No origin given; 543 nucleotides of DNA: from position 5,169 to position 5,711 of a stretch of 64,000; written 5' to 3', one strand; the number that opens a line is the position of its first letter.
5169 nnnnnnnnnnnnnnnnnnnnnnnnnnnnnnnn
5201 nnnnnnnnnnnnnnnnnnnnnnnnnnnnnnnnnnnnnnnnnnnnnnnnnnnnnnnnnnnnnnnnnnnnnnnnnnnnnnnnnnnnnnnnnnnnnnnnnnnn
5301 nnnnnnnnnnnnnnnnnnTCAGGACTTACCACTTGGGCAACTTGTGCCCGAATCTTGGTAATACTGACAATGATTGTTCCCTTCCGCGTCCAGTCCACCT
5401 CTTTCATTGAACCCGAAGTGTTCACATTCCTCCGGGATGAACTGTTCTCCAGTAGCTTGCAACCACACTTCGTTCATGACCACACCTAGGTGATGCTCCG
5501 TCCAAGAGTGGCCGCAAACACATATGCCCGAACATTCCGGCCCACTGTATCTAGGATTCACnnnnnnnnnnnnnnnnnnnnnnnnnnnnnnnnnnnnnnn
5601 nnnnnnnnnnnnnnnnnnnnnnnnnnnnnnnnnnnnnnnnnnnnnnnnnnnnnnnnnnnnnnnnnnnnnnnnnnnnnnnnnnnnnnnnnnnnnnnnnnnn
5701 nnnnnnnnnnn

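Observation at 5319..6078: Phage-encoded ECF-type sigma factor, translationally coupled to a Cys/His-rich protein (candidate anti-sigma or zinc-sensing partner)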

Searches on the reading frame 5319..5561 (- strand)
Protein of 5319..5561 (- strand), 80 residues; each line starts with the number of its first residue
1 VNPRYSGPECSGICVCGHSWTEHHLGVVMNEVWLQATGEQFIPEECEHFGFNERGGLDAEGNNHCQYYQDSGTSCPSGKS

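Call 3: search_protein_families(library=pfam, proteins=[window:5319-5561:-], max_evalue=0.1)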
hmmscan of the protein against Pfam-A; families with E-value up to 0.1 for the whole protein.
window:5319-5561:- (80 aa): 0 families

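Call 4: search_protein_families(library=phrogs, proteins=[window:5319-5561:-], max_evalue=0.1)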
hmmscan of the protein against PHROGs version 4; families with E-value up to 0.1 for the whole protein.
window:5319-5561:- (80 aa): 0 families

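Call 9: find_homologous_proteins(query=window:5319-5561:-, max_evalue=0.01)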
Query window:5319-5561:- (80 aa): 33 proteins with E <= 0.01 among 33 candidates.
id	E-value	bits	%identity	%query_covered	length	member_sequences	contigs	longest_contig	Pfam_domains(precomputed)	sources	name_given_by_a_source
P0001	9.3e-52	191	100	100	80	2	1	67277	-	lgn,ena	-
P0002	2.6e-32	128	67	98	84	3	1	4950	-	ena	-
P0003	1.2e-30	123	72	90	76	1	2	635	-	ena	-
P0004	3.1e-29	118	74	85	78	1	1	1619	-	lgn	-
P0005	3.7e-29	118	71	85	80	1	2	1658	-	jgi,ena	jgi:hypothetical protein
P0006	2.7e-28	115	68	90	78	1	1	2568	-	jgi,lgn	jgi:hypothetical protein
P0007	3.1e-28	115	72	86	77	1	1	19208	-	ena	-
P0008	1.1e-27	114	67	88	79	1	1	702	-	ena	-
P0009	1.7e-27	113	65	93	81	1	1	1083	-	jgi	jgi:hypothetical protein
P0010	6.2e-27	111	66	85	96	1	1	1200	-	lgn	-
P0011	8.2e-27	111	67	88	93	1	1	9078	-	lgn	-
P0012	1.5e-26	110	68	86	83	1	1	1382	-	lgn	-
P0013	1.7e-26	110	69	85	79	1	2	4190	-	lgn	-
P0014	2.1e-26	109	63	90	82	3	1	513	-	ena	-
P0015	2.9e-26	109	66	89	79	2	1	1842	-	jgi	jgi:hypothetical protein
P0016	7.2e-26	108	67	86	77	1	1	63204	-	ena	-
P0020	9.7e-25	104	65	86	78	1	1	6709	-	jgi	-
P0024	1.2e-23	101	65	85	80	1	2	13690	-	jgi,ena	-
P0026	2.2e-23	100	58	90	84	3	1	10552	-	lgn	-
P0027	3.4e-23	99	60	91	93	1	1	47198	-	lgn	-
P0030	6.2e-22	95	60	85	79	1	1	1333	-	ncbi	-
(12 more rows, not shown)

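Call 10: search_protein_families(library=ncbifam, proteins=[window:5319-5561:-], max_evalue=0.1)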
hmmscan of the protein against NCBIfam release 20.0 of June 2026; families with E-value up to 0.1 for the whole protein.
window:5319-5561:- (80 aa): 0 families

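Call 12: find_encoding_contigs(protein=P0016, flank=10000, max_places=2)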
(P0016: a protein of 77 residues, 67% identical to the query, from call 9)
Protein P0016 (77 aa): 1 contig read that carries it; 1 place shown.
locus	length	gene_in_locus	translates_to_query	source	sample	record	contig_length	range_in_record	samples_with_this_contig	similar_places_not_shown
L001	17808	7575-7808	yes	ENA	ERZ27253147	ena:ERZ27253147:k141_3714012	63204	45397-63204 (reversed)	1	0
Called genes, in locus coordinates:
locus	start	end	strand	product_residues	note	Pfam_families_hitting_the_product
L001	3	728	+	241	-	?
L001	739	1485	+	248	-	PF08443:RimK (weak)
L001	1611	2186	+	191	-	-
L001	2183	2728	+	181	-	PF07638:Sigma70_ECF (weak), PF08281:Sigma70_r4_2 (weak), PF00196:GerE (weak), PF04545:Sigma70_r4 (weak), PF13384:HTH_23 (weak), PF13518:HTH_28 (faint)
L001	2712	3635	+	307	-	PF14395:COOH-NH2_lig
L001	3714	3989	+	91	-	-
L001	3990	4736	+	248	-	PF12705:PDDEXK_1 (faint)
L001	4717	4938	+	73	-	-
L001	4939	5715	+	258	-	PF13479:AAA_24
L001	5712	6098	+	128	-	-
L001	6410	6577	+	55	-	-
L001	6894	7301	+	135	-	-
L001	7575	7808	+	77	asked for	-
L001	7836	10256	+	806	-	PF03167:UDG, PF00476:DNA_pol_A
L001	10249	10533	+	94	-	-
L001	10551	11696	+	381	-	PF13148:DUF3987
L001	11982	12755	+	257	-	PF00149:Metallophos (faint)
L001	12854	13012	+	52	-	PF24623:Phage_zn_bind_8 (weak)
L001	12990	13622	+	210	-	PF06941:NT5C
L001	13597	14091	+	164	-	PF18909:dGTP_diPhyd_N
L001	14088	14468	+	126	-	-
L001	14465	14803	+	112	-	-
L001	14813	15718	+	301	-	PF24624:Int_N, PF00589:Phage_integrase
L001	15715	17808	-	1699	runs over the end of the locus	-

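Call 13: find_encoding_contigs(protein=P0027, flank=10000, max_places=2)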
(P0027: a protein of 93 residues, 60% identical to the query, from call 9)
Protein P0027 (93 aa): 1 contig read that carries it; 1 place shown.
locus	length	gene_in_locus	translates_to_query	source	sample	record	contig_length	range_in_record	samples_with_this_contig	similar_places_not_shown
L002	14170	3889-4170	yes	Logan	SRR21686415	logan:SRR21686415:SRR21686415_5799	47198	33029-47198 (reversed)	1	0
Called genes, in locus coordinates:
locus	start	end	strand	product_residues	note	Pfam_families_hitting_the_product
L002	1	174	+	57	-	?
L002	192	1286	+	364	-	-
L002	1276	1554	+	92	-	-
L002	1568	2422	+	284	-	-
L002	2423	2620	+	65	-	-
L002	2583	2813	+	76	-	-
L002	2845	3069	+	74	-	-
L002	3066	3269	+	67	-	-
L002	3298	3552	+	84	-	-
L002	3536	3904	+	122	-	-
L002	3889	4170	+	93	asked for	-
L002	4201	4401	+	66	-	-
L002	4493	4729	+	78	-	-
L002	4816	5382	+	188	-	-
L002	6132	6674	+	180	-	PF02945:Endonuclease_7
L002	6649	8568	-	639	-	PF14528:LAGLIDADG_3 (faint), PF13481:AAA_25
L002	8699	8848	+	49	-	-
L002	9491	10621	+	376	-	PF12705:PDDEXK_1 (weak)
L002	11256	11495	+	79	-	-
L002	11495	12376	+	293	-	-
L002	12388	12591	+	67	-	-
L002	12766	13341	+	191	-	-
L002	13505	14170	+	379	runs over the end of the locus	-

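Call 14: find_encoding_contigs(protein=P0007, flank=10000, max_places=2)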
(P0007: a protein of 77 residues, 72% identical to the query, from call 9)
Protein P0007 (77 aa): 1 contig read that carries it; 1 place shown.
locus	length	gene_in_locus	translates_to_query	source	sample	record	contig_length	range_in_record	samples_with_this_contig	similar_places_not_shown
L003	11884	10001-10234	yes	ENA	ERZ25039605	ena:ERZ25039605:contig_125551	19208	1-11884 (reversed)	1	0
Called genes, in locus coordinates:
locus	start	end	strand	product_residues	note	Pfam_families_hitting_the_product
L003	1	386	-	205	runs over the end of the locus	PF02945:Endonuclease_7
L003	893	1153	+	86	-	-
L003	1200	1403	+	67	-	-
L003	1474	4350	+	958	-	-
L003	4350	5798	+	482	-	PF00782:DSPc (weak), PF22784:PTP-SAK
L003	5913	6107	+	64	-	-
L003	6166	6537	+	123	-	-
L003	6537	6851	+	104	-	-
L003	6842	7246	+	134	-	PF23969:DUF7296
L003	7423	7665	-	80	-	-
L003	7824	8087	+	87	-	-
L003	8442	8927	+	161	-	-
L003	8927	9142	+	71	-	-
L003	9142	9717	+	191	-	-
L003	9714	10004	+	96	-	-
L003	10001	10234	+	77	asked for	-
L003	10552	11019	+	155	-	-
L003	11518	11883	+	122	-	?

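Call 17: find_encoding_contigs(protein=P0024, flank=8000, max_places=2)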
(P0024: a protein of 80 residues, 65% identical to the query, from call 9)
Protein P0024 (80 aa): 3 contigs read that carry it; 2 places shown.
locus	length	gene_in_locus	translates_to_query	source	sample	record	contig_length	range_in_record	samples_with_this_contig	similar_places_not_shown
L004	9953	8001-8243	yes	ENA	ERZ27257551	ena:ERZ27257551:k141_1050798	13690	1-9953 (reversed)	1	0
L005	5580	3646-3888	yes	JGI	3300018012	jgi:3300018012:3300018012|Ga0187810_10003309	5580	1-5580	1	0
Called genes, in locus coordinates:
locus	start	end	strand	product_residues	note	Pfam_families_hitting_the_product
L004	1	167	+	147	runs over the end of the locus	PF06094:GGACT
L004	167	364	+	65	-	-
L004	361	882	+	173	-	-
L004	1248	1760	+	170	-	-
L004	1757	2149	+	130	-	-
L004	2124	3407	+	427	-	PF14395:COOH-NH2_lig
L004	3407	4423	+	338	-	PF13522:GATase_6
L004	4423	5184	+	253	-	PF08443:RimK (weak)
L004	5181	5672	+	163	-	-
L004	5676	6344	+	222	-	-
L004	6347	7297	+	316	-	PF12705:PDDEXK_1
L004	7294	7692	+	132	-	-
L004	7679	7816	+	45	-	-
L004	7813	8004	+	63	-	-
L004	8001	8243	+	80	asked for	-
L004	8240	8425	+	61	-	-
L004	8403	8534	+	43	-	-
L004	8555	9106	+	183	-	PF04542:Sigma70_r2 (weak)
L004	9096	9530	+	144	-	-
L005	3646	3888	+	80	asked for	-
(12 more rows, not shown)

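Call 18: find_encoding_contigs(protein=P0026, flank=8000, max_places=2)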
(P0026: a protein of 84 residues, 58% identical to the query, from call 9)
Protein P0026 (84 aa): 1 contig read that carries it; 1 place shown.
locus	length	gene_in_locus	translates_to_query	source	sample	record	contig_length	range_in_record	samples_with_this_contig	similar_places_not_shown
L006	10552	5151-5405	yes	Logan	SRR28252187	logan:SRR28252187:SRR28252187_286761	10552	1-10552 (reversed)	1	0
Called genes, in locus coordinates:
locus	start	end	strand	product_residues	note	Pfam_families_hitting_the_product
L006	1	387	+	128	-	?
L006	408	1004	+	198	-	-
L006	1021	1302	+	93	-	-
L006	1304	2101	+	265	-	PF14395:COOH-NH2_lig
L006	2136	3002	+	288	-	-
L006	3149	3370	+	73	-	-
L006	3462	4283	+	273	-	PF12705:PDDEXK_1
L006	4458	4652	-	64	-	-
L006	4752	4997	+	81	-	-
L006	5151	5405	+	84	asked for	-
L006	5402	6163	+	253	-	PF00149:Metallophos (faint)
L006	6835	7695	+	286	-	PF13384:HTH_23 (faint), PF08281:Sigma70_r4_2, PF04545:Sigma70_r4, PF13412:HTH_24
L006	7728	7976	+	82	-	-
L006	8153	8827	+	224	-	PF13479:AAA_24 (weak)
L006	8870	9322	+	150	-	-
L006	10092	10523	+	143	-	PF05869:Dam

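Call 24: search_solved_structures(query=A1, max_evalue=10, show_alignments=2)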
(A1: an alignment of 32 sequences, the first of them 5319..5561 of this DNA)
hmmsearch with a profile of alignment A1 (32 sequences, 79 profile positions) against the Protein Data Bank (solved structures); distinct sequences matched with E-value up to 10: 2.
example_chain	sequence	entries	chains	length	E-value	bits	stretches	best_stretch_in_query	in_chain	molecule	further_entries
8hif_y5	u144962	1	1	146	0.71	13.1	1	10-73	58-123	VP59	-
6gxr_A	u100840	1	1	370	1.6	11.9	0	24-65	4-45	BP39L lectin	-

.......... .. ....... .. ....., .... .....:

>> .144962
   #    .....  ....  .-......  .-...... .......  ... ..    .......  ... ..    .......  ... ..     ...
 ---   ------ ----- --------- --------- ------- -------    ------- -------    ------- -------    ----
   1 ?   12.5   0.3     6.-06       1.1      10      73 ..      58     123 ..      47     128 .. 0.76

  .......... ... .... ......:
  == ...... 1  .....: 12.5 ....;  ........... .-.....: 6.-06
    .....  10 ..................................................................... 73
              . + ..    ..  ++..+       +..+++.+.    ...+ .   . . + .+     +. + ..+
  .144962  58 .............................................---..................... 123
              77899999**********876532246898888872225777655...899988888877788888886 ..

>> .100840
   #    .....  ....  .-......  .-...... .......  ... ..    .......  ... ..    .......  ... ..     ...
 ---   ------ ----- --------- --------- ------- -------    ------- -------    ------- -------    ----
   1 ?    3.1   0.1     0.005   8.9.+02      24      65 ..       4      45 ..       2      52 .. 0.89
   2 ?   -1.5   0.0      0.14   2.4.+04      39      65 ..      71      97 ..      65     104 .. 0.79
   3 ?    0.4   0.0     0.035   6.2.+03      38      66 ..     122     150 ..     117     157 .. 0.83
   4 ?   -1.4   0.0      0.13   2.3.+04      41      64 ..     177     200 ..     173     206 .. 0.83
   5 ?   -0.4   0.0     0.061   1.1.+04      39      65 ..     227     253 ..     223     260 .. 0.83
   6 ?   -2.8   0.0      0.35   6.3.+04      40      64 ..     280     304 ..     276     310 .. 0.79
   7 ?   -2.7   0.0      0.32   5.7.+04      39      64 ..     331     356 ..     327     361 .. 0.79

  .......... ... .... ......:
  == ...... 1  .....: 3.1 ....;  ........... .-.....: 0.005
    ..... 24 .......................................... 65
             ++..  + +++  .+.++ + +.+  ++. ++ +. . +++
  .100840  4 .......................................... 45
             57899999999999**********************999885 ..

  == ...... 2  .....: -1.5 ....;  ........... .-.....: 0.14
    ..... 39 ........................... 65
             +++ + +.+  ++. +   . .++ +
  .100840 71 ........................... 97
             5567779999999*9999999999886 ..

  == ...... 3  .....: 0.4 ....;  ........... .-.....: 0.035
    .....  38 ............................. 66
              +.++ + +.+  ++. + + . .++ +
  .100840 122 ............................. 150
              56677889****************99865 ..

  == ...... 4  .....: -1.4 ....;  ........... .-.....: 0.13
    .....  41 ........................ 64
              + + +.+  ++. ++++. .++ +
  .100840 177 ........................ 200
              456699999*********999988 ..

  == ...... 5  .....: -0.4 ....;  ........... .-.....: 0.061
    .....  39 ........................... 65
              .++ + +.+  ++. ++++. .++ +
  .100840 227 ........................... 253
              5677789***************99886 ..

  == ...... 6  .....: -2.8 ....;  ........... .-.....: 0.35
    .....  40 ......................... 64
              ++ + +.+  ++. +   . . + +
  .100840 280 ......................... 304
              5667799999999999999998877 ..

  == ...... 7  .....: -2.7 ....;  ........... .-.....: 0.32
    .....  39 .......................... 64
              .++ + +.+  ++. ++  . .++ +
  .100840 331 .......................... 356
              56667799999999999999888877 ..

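Call 27: predict_structure(alignment_id=A1)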
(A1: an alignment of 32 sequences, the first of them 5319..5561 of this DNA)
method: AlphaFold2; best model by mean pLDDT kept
length: 80 residues; sequences in the alignment: 32
mean_pLDDT: 71.2   pTM: 0.54
mean pLDDT of the five models: 71.2, 53.2, 51.5, 50.0, 44.7
residues with pLDDT >= 90: 0; 70-90: 48; 50-70: 26; < 50: 6
segments of 3 or more residues with pLDDT < 50: 75-80
pLDDT, mean of each block of 10 residues (from residue 1): 73 80 70 82 69 68 74 55
secondary structure, 60 per line:
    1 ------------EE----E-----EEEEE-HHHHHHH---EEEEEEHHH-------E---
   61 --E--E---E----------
elements in order: E25-29 H31-37 E41-46

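Call 42: search_protein_families(library=ncbifam, proteins=[L003:11518-11883:+, L002:4816-5382:+, L002:3536-3904:+, L003:9714-10004:+, L003:10552-11019:+, L003:9142-9717:+, L006:6835-7695:+, L004:8555-9106:+], max_evalue=0.05)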
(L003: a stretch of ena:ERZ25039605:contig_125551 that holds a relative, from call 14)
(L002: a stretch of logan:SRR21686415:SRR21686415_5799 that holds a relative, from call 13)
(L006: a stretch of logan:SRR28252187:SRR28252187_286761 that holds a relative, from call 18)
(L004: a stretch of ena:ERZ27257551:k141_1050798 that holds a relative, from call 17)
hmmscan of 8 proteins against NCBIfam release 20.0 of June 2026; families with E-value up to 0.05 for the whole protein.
L003:11518-11883:+ (122 aa): 1 family
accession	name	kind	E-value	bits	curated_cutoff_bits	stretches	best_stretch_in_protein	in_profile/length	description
NF001645.0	PRK00420.1-2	equivalog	0.017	15.2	162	0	77-106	19-48/106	hypothetical protein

L002:4816-5382:+ (188 aa): 0 families

L002:3536-3904:+ (122 aa): 0 families

L003:9714-10004:+ (96 aa): 0 families

L003:10552-11019:+ (155 aa): 0 families

L003:9142-9717:+ (191 aa): 0 families

L006:6835-7695:+ (286 aa): 37 families (the best 25 are shown)
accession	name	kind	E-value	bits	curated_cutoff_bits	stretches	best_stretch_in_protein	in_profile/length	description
TIGR02937.1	sigma70-ECF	superfamily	1.4e-15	57.3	42.9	1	137-278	5-157/165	sigma-70 family RNA polymerase sigma factor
TIGR02980.1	SigBFG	subfamily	2.6e-07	30.6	234.35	1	227-277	166-217/227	SigB/SigF/SigG family RNA polymerase sigma factor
TIGR02989.1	Sig-70_gvs1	subfamily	8.1e-06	25.8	124.55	1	160-280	25-152/158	RNA polymerase sigma-70 factor, Rhodopirellula/Verrucomicrobium family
NF009170.0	PRK12517.1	subfamily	9.7e-06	25.1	197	1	164-281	51-171/188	RNA polymerase sigma factor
NF033788.1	HTH_metalloreg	subfamily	2.7e-05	23.9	55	1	241-280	10-51/77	metalloregulator ArsR/SmtB family transcription factor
TIGR02479.1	FliA_WhiG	subfamily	6.3e-05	22.8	189.6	1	230-273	166-210/224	FliA/WhiG family RNA polymerase sigma factor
TIGR02985.1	Sig70_bacteroi1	subfamily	6.7e-05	23.2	126.4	1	228-277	103-153/162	RNA polymerase sigma-70 factor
NF005385.0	PRK06930.1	subfamily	0.00021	21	136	1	183-281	63-157/170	positive control sigma-like factor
TIGR02983.1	SigE-fam_strep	subfamily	0.00027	20.9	141.55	1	164-277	34-149/162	SigE family RNA polymerase sigma factor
TIGR02941.1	Sigma_B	equivalog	0.00037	20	315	1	228-277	194-243/255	RNA polymerase sigma factor SigB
NF002964.0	PRK03635.1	subfamily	0.00054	19.1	197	1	256-284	19-47/297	ArgP/LysG family DNA-binding transcriptional regulator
NF045758.2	YlxM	equivalog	0.00068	19.7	80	1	247-280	25-58/72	YlxM family DNA-binding protein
TIGR02984.1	Sig-70_plancto1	subfamily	0.0011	18.5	183.75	1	231-277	132-179/189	RNA polymerase sigma-70 factor, Planctomycetaceae-specific subfamily 1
NF058625.1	sigma_PG0214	equivalog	0.0013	18.4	130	1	164-277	32-152/170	GFO_1088 family ECF-type sigma factor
NF041236.1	CAS_III-E_sigma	exception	0.0014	18.6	100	1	249-280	167-198/206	type III-E CRISPR-associated RpoE-like sigma factor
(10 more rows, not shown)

L004:8555-9106:+ (183 aa): 41 families (the best 25 are shown)
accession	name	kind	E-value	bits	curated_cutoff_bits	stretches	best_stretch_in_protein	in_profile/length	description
TIGR02937.1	sigma70-ECF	superfamily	7.7e-16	58.2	42.9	1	27-173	8-162/165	sigma-70 family RNA polymerase sigma factor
NF009188.0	PRK12536.1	subfamily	1.2e-09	38.3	250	1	19-163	29-173/190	RNA polymerase sigma factor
NF009191.0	PRK12539.1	subfamily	4.1e-09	36.2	171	1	23-171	28-174/185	sigma-70 family RNA polymerase sigma factor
TIGR02989.1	Sig-70_gvs1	subfamily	4.3e-09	36.5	124.55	1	44-162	24-144/158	RNA polymerase sigma-70 factor, Rhodopirellula/Verrucomicrobium family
TIGR02985.1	Sig70_bacteroi1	subfamily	8.5e-09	35.8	126.4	1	38-173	18-159/162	RNA polymerase sigma-70 factor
TIGR02952.1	Sig70_famx2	equivalog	5.9e-08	32.8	206.45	1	46-172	36-166/170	ECF subfamily RNA polymerase sigma factor, BldN family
TIGR02959.1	SigZ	equivalog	6.2e-08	32.7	168.65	1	23-164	2-136/170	RNA polymerase sigma factor SigZ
NF007215.0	PRK09637.1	equivalog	9.7e-08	32.2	212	1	20-162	5-140/181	RNA polymerase sigma factor SigZ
NF007222.0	PRK09640.1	equivalog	7.1e-07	28.9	194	1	22-174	28-180/188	RNA polymerase sigma factor SigX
NF058625.1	sigma_PG0214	equivalog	5.6e-06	26.2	130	1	48-162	31-147/170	GFO_1088 family ECF-type sigma factor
NF009183.0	PRK12531.1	equivalog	1.1e-05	25.3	353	1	32-95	39-101/194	RNA polymerase sigma factor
NF009189.0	PRK12537.1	equivalog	1.3e-05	24.8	261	1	38-156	40-161/182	RNA polymerase sigma factor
NF008890.0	PRK11924.1-3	equivalog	1.5e-05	24.5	284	1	50-164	68-189/205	RNA polymerase sigma factor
NF004113.0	PRK05602.1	equivalog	2.1e-05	24.3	208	1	49-161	73-186/211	RNA polymerase sigma factor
NF041236.1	CAS_III-E_sigma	exception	4.7e-05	23.4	100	1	49-144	52-150/206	type III-E CRISPR-associated RpoE-like sigma factor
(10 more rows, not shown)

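Call 43: search_protein_representatives(alignment_id=A1)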
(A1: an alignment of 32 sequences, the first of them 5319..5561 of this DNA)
Query: 32 sequences, 79 profile positions. Proteins with E-value up to 0.001 (for the whole library): 174; up to 1e-10: 78; up to 1e-30: 8. The best 150 are listed.
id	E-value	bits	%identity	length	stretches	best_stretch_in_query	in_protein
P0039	4.1e-35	135.6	-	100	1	3-75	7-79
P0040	4.6e-34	132.3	-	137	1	6-78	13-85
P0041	1.0e-33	131.2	-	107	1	3-77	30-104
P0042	2.1e-33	130.1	-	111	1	3-77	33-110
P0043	3.3e-33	129.6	-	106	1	2-77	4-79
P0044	3.3e-31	123.1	-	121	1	6-76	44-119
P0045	3.3e-31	123.1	-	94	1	2-77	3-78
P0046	9.5e-31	121.7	-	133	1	6-76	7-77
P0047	1.9e-30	120.7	-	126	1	4-75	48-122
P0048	9.4e-30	118.5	-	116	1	4-77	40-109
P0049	1.4e-28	114.7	-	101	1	3-76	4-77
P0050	2.4e-28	114.0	-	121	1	3-76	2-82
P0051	2.9e-28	113.7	-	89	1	3-75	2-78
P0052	3.0e-28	113.7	-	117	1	4-76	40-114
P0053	4.9e-28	113.0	-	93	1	3-74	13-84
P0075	1.1e-20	89.4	-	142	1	14-75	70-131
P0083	1.7e-18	82.4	-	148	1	6-58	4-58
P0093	2.5e-15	72.2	-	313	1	14-76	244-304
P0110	8.5e-12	60.9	-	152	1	6-75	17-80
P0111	1.0e-11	60.7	-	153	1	14-76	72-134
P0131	2.0e-09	53.3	-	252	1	14-76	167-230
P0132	2.3e-09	53.1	-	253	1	14-75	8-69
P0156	1.5e-06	44.1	-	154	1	7-76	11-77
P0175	2.4e-05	40.3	-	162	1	13-76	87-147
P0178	3.1e-05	39.9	-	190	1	12-75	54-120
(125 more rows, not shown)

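Call 44: search_protein_families(library=pfam, proteins=[P0093, P0131, P0132, P0178, P0175, P0111, P0110, P0156, P0083, P0075], max_evalue=0.01)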
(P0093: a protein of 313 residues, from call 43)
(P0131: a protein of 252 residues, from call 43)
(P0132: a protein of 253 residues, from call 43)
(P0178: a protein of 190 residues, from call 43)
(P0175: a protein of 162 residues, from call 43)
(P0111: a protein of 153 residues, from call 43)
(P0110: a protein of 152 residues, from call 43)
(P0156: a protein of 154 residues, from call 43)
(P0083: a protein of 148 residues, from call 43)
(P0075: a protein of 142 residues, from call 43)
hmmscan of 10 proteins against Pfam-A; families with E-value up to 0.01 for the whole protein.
P0093 (313 aa): 2 families
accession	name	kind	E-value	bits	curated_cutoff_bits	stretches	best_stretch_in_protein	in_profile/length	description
PF00149.33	Metallophos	-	7.9e-07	30.1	21.5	1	7-194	19-190/191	Calcineurin-like phosphoesterase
PF12850.12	Metallophos_2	-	0.0067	16.9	27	0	12-209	22-132/154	Calcineurin-like phosphoesterase superfamily domain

P0131 (252 aa): 0 families

P0132 (253 aa): 0 families

P0178 (190 aa): 0 families

P0175 (162 aa): 0 families

P0111 (153 aa): 0 families

P0110 (152 aa): 0 families

P0156 (154 aa): 0 families

P0083 (148 aa): 0 families

P0075 (142 aa): 1 family
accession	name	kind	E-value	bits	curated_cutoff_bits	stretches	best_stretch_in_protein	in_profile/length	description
PF04255.20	DUF433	-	1.8e-12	47.3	23.6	1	7-59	1-53/56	Protein of unknown function (DUF433)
